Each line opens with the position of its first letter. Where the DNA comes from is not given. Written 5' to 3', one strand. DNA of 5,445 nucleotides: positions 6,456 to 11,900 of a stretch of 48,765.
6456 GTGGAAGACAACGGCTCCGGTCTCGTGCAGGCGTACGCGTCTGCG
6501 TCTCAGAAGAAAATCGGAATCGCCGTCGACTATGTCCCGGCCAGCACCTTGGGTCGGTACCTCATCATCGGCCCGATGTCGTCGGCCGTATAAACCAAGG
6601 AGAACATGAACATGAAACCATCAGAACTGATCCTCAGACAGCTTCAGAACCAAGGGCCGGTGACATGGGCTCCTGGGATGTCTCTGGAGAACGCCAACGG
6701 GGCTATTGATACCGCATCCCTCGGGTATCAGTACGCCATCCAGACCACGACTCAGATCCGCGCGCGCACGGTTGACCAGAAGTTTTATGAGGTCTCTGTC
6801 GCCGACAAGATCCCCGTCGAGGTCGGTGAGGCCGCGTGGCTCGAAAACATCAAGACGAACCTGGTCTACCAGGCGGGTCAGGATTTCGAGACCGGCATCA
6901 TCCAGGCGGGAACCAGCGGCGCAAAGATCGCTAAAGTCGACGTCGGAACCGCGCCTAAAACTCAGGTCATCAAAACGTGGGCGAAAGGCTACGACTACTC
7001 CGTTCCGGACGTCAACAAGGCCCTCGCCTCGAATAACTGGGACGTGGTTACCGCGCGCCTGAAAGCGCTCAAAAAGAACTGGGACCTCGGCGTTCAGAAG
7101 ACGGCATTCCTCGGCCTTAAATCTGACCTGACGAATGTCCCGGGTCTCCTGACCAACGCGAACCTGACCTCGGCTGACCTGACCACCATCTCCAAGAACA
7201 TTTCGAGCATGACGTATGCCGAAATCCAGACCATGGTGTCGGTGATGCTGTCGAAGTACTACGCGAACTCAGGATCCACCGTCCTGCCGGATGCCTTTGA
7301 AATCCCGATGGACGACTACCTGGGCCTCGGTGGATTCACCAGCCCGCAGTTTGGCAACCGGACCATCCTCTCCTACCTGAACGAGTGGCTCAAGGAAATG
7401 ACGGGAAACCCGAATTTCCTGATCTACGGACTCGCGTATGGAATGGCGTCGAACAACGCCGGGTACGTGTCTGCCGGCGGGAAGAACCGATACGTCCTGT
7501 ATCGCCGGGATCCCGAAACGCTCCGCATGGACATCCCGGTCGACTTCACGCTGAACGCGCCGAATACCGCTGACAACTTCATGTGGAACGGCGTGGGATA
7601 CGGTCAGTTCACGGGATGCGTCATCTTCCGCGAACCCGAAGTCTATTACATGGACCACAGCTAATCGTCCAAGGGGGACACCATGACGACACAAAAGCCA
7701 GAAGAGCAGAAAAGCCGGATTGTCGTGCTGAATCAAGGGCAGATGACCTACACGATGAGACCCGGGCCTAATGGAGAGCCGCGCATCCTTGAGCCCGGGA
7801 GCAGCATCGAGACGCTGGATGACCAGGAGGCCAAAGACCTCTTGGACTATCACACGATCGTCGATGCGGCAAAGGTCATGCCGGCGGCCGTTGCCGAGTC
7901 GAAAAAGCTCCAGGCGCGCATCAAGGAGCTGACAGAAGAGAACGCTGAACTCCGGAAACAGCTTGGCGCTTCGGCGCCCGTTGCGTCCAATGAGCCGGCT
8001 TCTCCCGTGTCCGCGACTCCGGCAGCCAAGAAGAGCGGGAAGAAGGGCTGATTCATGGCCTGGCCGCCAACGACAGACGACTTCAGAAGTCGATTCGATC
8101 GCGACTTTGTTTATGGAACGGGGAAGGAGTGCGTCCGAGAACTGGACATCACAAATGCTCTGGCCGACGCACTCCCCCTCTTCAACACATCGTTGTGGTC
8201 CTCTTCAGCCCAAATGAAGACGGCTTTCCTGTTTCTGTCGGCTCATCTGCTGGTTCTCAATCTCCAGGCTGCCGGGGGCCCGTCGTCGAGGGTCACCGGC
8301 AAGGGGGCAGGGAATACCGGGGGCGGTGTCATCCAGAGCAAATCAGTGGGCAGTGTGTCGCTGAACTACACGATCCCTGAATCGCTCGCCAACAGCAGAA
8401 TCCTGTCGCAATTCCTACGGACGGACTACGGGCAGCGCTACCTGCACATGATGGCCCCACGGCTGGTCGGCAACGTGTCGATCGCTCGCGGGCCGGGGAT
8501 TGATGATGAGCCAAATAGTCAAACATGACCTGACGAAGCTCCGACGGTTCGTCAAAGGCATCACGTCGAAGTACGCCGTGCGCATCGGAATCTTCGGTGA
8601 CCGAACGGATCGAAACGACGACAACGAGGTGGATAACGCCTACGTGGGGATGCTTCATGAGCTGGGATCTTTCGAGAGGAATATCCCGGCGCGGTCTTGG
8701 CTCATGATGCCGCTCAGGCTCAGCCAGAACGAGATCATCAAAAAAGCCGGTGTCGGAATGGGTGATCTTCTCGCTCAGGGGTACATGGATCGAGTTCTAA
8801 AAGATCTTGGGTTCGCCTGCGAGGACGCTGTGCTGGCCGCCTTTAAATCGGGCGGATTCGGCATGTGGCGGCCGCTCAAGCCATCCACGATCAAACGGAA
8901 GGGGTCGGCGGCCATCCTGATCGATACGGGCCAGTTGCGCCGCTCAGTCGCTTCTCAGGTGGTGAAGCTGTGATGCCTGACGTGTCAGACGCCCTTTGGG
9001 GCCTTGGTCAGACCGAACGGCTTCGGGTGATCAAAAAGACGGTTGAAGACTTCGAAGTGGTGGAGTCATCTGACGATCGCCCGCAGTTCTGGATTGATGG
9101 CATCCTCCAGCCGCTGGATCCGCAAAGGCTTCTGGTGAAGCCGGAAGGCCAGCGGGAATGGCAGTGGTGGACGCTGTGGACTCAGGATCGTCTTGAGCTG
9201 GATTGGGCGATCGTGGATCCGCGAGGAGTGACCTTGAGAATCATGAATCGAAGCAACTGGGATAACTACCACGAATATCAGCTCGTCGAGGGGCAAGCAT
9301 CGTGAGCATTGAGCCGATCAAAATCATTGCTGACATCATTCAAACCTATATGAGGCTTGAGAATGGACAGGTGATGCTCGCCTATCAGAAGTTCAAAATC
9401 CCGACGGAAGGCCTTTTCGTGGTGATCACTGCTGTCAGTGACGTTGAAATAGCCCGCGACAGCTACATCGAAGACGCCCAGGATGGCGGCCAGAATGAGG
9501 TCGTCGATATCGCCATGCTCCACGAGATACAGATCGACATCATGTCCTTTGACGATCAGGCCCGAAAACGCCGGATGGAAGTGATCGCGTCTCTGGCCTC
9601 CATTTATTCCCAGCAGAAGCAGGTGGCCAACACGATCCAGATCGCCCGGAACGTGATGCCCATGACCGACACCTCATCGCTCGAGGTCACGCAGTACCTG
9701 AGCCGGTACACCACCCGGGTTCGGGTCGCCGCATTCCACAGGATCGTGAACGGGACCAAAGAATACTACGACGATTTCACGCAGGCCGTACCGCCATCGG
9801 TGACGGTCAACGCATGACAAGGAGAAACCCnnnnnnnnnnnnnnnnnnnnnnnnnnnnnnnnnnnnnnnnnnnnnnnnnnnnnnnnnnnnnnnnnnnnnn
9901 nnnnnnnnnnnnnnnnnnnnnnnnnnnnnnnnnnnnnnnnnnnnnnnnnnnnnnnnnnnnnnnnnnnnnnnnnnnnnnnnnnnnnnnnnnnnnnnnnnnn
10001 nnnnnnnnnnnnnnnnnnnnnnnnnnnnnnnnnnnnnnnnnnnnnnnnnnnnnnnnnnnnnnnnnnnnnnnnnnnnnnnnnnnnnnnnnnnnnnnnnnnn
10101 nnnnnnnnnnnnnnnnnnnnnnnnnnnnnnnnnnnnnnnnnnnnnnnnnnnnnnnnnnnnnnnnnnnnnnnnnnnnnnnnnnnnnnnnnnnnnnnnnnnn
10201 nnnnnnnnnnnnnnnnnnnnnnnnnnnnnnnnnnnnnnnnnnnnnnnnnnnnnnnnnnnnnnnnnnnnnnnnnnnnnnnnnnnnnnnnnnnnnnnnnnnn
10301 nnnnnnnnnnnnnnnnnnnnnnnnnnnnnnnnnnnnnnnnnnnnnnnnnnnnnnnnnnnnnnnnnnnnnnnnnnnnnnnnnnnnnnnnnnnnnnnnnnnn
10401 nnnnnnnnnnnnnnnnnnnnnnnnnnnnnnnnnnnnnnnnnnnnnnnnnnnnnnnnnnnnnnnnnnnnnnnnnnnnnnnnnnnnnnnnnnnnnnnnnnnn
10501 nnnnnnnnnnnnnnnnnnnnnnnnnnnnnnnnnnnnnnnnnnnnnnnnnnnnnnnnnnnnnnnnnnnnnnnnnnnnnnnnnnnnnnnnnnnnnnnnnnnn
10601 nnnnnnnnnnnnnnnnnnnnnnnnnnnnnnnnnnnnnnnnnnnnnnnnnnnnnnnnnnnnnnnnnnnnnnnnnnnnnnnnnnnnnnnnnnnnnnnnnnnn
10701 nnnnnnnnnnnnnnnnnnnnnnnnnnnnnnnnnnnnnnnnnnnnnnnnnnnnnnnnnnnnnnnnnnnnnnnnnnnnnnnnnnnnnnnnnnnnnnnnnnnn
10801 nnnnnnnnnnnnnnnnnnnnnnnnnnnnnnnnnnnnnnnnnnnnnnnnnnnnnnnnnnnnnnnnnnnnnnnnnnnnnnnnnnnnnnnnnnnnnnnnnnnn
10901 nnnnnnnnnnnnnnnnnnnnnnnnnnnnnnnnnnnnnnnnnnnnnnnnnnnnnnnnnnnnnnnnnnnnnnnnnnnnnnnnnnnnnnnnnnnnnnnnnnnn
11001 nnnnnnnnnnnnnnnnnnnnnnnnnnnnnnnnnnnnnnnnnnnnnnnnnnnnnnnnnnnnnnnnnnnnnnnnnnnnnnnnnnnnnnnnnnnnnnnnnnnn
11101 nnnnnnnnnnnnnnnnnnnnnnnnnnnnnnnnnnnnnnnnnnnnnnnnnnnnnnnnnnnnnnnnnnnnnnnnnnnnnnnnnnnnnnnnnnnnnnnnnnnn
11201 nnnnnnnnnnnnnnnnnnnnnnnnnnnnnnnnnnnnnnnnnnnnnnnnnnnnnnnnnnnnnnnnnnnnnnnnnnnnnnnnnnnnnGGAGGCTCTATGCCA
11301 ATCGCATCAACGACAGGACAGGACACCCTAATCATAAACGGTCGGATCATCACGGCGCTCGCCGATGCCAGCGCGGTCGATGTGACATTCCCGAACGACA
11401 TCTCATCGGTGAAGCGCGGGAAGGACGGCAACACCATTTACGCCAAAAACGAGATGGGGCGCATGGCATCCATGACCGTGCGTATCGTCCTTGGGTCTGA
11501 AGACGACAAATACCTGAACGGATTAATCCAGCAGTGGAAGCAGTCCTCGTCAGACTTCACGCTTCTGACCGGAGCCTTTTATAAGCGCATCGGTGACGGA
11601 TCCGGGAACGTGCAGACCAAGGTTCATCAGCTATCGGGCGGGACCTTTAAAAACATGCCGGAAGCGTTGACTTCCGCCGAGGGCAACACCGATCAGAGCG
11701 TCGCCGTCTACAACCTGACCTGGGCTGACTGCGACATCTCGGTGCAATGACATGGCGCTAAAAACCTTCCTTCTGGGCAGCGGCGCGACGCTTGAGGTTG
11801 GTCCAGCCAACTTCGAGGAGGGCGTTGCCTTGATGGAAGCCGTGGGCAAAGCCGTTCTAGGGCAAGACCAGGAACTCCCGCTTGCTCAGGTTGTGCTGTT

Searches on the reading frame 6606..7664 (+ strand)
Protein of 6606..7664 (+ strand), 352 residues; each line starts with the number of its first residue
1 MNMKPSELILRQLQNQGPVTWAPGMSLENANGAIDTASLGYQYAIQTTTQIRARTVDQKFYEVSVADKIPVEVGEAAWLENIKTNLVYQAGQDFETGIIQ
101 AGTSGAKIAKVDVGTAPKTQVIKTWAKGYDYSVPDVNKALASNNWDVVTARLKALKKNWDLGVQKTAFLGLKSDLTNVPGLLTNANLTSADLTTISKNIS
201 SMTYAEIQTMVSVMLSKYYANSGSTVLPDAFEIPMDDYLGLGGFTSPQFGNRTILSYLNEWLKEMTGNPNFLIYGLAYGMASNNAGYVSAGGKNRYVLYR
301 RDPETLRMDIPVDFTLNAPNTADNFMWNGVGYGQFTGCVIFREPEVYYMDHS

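Call 23: search_protein_families(library=pfam, proteins=[window:6606-7664:+], max_evalue=0.01)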
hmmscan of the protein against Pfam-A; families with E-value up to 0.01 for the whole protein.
window:6606-7664:+ (352 aa): 1 family
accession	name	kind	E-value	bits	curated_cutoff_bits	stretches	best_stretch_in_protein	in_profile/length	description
PF09950.15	Major_capside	-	9.3e-27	94.4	26.8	1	103-351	8-250/251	Major capsid protein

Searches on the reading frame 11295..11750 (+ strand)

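Call 23: search_protein_families(library=pfam, proteins=[window:11295-11750:+], max_evalue=0.01)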
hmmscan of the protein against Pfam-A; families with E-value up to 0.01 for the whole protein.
window:11295-11750:+ (151 aa): 1 family
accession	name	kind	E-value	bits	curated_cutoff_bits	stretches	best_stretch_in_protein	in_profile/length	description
PF11681.13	KPP10_Orf10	-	0.00024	21.5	25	1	27-92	32-96/144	Bacteriophage KPP10, Structural protein ORF10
